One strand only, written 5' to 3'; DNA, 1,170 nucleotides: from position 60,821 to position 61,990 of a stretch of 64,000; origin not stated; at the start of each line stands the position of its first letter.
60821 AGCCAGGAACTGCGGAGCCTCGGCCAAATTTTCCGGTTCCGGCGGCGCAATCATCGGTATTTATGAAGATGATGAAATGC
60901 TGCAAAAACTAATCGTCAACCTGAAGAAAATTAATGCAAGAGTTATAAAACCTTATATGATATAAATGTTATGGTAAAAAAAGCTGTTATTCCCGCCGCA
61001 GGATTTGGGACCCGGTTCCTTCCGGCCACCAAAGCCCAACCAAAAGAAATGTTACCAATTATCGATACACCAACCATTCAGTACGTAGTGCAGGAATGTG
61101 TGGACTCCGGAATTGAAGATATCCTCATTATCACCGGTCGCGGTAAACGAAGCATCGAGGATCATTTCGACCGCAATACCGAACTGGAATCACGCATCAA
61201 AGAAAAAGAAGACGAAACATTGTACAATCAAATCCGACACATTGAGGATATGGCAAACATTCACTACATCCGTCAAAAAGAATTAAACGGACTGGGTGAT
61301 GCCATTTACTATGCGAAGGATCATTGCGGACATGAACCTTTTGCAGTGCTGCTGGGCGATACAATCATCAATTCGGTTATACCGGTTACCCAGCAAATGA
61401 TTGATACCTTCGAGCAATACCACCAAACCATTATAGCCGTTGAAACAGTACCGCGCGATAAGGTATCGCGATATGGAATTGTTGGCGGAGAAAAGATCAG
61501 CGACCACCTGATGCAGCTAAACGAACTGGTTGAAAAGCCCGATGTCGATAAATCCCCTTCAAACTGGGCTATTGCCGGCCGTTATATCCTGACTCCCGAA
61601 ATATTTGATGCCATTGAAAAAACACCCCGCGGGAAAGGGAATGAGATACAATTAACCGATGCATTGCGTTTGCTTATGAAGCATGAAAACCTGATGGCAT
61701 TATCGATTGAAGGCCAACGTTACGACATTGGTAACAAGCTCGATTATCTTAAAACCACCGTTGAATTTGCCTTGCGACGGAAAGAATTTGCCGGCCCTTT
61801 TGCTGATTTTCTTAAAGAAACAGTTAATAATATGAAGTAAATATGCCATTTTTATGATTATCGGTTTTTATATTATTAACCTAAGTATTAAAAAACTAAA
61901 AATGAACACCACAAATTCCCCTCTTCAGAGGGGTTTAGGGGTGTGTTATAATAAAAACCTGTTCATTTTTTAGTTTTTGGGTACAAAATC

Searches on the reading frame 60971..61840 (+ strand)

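Call 62: search_protein_families(library=pfam, proteins=[window:60971-61840:+])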
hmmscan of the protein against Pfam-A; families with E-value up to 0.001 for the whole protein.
window:60971-61840:+ (289 aa): 2 families
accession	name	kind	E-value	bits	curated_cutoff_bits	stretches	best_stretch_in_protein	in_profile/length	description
PF00483.29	NTP_transferase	-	2.1e-33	116.4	21.2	1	4-263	1-239/245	Nucleotidyl transferase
PF12804.13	NTP_transf_3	-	2.4e-06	28.2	27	1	5-158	1-122/160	MobA-like NTP transferase domain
